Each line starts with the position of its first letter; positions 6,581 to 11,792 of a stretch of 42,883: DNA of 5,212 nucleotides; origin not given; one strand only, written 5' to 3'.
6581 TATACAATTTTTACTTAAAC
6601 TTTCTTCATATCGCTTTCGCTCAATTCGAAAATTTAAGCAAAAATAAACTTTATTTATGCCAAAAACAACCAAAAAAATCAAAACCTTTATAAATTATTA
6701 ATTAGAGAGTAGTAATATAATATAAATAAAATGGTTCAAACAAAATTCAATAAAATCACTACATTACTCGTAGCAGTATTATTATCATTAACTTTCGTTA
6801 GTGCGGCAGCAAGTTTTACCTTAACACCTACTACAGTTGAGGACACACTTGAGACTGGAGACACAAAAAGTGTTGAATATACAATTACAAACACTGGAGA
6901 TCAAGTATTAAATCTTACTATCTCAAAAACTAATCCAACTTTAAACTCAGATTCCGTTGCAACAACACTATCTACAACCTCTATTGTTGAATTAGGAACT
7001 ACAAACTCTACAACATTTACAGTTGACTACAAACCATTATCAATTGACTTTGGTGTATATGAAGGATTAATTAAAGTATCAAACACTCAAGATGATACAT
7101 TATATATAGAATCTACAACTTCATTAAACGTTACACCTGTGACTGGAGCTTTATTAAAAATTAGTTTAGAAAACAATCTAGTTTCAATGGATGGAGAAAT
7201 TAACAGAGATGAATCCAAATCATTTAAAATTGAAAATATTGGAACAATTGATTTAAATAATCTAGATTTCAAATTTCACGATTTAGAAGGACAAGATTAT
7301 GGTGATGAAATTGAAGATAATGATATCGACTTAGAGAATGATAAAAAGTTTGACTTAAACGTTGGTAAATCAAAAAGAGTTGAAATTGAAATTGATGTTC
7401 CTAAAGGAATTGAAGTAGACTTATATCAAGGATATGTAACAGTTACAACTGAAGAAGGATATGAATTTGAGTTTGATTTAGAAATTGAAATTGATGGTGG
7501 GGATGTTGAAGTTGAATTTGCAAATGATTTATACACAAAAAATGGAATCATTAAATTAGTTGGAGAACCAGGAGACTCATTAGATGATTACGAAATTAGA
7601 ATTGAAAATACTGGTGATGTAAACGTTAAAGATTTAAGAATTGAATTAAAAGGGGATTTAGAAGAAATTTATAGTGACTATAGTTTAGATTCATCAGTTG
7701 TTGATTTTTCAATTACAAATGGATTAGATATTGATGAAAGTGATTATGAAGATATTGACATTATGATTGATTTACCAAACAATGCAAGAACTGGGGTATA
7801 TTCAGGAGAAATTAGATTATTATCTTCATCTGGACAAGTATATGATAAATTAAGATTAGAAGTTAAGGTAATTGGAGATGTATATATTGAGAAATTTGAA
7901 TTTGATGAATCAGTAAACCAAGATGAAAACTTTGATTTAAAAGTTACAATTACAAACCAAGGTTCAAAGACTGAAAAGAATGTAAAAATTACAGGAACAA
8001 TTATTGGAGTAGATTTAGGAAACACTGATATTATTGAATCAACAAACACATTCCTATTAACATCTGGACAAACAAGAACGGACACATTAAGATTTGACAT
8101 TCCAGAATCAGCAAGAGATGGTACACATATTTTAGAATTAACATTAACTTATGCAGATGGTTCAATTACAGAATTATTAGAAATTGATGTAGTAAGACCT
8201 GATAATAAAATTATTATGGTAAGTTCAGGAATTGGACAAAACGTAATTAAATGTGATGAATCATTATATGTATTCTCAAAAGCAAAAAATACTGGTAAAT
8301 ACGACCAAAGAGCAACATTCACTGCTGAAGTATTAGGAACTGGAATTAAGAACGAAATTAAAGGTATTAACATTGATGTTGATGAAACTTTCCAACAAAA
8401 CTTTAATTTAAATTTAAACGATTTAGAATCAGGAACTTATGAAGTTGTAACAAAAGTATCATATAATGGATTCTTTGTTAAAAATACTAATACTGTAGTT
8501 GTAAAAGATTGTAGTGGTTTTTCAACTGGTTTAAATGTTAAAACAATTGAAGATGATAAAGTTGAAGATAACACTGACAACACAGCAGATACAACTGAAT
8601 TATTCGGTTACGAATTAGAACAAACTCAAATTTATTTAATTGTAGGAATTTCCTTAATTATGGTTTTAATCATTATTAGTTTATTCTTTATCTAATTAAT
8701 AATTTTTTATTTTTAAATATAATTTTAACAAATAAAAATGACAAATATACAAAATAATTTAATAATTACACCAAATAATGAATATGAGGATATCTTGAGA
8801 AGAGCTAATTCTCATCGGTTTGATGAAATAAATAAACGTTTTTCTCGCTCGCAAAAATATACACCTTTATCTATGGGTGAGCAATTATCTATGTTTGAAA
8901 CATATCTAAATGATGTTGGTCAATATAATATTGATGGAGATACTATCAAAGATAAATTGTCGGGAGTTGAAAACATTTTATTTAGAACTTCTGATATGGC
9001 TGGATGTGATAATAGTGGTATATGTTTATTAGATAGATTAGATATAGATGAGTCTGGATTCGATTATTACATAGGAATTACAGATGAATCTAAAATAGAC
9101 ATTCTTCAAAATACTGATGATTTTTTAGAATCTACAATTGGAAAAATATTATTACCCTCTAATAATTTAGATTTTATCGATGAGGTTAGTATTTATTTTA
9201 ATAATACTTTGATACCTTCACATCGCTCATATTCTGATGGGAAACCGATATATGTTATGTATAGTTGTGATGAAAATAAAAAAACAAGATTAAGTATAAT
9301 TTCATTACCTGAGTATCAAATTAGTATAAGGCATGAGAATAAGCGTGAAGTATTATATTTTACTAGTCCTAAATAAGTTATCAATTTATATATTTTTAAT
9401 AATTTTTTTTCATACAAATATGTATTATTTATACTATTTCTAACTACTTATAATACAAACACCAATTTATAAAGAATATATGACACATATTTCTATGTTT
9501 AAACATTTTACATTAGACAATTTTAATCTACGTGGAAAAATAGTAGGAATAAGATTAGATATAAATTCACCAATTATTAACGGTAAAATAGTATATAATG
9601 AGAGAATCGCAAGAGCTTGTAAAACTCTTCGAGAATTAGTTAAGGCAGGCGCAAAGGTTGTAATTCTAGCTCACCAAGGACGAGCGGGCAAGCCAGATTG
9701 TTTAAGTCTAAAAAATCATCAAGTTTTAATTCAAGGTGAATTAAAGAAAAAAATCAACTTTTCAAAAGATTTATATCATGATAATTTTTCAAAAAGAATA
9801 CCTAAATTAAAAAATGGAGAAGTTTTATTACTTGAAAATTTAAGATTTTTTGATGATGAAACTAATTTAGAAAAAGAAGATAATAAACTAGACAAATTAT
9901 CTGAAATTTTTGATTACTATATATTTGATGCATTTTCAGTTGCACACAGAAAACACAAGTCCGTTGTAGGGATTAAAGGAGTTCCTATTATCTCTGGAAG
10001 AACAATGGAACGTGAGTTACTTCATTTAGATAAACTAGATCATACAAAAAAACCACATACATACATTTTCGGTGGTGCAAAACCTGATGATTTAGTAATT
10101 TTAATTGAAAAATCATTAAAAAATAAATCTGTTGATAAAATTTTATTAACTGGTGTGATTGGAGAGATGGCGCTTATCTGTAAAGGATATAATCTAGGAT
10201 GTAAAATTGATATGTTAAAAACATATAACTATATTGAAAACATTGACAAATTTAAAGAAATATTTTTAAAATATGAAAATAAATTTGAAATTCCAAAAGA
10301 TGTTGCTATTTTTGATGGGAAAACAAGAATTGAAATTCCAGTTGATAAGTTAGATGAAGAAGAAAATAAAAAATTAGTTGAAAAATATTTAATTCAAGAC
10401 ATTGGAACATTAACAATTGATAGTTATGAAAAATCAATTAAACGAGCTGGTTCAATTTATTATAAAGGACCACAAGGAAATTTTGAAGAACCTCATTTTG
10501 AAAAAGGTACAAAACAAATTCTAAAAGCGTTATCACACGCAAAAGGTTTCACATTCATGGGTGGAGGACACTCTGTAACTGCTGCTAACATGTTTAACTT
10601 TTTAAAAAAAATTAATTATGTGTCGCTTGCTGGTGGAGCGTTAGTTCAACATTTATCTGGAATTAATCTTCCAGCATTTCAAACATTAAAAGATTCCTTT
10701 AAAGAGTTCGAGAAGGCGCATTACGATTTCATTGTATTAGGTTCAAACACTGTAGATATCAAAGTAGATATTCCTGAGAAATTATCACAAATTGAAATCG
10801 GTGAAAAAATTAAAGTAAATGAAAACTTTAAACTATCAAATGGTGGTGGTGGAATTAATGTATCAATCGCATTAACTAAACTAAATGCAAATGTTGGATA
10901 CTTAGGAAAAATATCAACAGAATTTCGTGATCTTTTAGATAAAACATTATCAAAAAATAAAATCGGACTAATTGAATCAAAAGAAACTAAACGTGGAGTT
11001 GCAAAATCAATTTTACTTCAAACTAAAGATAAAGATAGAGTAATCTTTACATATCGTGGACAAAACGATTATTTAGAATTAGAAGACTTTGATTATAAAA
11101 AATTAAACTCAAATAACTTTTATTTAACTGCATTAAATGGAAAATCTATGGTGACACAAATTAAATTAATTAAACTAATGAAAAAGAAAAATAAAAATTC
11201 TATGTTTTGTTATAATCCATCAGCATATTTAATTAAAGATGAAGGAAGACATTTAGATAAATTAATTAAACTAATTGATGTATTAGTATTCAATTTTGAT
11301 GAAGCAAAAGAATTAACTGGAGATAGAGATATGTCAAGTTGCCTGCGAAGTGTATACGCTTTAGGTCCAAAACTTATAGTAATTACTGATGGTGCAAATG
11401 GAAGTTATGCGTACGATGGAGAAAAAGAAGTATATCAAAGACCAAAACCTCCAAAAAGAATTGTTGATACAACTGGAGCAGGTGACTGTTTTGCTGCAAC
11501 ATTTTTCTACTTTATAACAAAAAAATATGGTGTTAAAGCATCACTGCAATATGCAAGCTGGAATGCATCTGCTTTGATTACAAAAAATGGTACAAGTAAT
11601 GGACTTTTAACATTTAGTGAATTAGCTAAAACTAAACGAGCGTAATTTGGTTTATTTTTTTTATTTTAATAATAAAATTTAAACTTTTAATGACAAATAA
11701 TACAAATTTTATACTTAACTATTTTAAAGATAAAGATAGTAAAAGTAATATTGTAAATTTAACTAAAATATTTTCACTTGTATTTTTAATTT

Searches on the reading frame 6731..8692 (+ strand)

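Call 14: search_protein_families(library=ncbifam, proteins=[window:6731-8692:+], max_evalue=0.00001)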
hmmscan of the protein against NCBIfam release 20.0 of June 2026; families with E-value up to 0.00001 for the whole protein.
window:6731-8692:+ (654 aa): 0 families

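Call 74: search_protein_families(library=pfam, proteins=[window:6731-8692:+], max_evalue=0.0001)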
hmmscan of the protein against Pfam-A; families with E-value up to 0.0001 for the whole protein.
window:6731-8692:+ (654 aa): 3 families
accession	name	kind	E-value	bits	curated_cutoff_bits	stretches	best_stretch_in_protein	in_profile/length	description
PF22680.2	Glyco_hydro_123_N_2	-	1.1e-06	29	27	0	322-363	101-140/142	Glycoside hydrolase 123 N-terminal domain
PF15418.12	DUF4625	-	6.1e-06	27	27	0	172-254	53-130/131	Domain of unknown function (DUF4625)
PF10633.15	NPCBM_assoc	-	8.3e-06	26.3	24.4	0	396-474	2-77/78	NPCBM-associated, NEW3 domain of alpha-galactosidase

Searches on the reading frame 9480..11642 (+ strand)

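Call 14: search_protein_families(library=ncbifam, proteins=[window:9480-11642:+], max_evalue=0.00001)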
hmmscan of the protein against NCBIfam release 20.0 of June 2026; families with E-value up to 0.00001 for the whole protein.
window:9480-11642:+ (721 aa): 18 families
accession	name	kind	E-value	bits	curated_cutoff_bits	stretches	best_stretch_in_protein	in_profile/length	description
NF010569.0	PRK13962.1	equivalog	1.6e-66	224.9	883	1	11-406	5-394/645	bifunctional phosphoglycerate kinase/triosephosphate isomerase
TIGR02152.1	D_ribokin_bact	equivalog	2e-27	96.3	299.65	1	418-715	2-296/298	ribokinase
TIGR04382.1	myo_inos_iolC_N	equivalog_domain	6.1e-25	88.1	300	1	415-716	2-306/309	5-dehydro-2-deoxygluconokinase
NF007321.0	PRK09813.1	equivalog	6e-19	68.5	247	1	454-703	23-258/261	fructoselysine 6-kinase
TIGR03168.1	1-PFK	subfamily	1.1e-16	60.7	216.4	1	610-706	193-288/305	hexose kinase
TIGR03828.1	pfkB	equivalog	1.1e-15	57.4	292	1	610-706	193-288/305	1-phosphofructokinase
NF008353.0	PRK11142.1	equivalog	2.1e-15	57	341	1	417-709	5-293/307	ribokinase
NF053626.1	RibKinHalex1628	equivalog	5.7e-15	55.6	330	1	451-708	34-280/293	ATP-dependent ribose-1-phosphate kinase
NF041164.1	NucKinThplmales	equivalog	6.9e-14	51.7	450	1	456-703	39-275/295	nucleoside kinase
NF006957.1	PRK09434.1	equivalog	1.1e-13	51.4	450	1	453-687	25-268/302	fructokinase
NF049991.1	TagKinase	equivalog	2.3e-13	49.7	420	1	588-716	184-312/321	tagatose kinase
NF052444.1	DhDoxglucKinKdgK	equivalog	9.2e-13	48.2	400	1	546-704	133-294/303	2-dehydro-3-deoxygluconokinase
NF041134.1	R1P_kin_Thcocales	equivalog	2.2e-12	47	500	1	416-718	2-281/291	ADP-dependent ribose-1-phosphate kinase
NF040938.1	KDG_KDGal_kin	equivalog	2.4e-12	46.6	400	1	593-707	177-291/305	bifunctional 2-dehydro-3-deoxygluconokinase/2-dehydro-3-deoxygalactonokinase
NF041332.1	KDG_KDGal_kin_Halo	equivalog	6.5e-10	39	440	1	441-699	19-291/320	bifunctional 2-dehydro-3-deoxygluconokinase/2-dehydro-3-deoxygalactonokinase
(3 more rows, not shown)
